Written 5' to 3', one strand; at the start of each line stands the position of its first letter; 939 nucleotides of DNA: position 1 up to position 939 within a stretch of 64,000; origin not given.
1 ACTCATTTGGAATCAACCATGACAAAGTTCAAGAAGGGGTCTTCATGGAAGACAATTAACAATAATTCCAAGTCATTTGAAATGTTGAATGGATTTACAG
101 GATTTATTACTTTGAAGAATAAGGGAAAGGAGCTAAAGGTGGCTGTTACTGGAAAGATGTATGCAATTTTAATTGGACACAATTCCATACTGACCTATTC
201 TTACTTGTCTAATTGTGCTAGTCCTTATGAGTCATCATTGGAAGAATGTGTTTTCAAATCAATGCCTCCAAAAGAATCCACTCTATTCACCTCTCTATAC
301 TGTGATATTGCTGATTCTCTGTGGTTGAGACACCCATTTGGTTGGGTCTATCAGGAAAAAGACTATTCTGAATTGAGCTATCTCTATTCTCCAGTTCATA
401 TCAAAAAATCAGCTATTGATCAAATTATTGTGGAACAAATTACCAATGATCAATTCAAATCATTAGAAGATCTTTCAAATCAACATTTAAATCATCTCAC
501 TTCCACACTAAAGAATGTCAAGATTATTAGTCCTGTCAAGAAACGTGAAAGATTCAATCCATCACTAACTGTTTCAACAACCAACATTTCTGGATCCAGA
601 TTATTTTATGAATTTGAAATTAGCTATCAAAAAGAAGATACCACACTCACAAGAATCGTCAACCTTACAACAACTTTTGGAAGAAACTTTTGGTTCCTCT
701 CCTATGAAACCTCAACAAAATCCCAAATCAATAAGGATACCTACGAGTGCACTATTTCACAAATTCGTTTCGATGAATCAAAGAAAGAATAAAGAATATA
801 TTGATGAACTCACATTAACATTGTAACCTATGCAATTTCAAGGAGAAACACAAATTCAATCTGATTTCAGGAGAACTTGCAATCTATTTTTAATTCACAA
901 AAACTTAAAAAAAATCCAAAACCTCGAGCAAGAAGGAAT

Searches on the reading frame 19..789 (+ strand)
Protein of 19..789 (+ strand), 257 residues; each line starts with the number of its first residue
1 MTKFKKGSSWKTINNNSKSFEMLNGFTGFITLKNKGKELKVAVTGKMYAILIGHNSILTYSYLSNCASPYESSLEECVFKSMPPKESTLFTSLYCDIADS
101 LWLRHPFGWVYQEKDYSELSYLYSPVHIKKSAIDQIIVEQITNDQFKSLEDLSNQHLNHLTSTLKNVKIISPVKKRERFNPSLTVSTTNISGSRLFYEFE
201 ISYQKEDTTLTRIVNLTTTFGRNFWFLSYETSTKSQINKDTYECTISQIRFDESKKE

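Call 5: search_protein_families(library=pfam, proteins=[window:19-789:+], max_evalue=0.01)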
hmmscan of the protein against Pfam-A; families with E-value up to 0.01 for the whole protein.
window:19-789:+ (257 aa): 0 families

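Call 52: search_protein_families(library=pfam, proteins=[P0014], max_evalue=0.001)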
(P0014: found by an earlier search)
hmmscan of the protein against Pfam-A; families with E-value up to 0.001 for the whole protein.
P0014 (514 aa): 1 family
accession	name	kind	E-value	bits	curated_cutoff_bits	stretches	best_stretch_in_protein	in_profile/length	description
PF00168.36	C2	-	8.6e-18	64.9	22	1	21-109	2-93/104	C2 domain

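Call 63: search_protein_families(library=pfam, proteins=[L031:5039-6085:+, L033:5037-6098:+, L034:5043-6095:+, L071:2448-3542:+, L055:5096-6217:+], max_evalue=0.001)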
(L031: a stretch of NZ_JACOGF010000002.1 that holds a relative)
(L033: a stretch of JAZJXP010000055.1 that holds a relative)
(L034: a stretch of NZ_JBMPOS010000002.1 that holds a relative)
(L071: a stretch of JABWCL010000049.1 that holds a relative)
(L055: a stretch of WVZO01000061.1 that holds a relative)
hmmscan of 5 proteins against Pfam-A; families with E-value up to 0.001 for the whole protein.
L031:5039-6085:+ (349 aa): 0 families

L033:5037-6098:+ (354 aa): 0 families

L034:5043-6095:+ (351 aa): 0 families

L071:2448-3542:+ (365 aa): 2 families
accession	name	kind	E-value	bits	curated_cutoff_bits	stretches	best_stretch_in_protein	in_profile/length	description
PF18962.6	Por_Secre_tail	-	1e-10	42.2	27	1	287-363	2-75/75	Secretion system C-terminal sorting domain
PF13860.13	FlgD_ig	-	9.5e-05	22.7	27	0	294-352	9-75/79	FlgD Ig-like domain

L055:5096-6217:+ (374 aa): 1 family
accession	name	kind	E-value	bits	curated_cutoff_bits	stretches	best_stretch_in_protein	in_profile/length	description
PF00291.31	PALP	-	1.6e-74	251.4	35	1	65-362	2-295/295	Pyridoxal-phosphate dependent enzyme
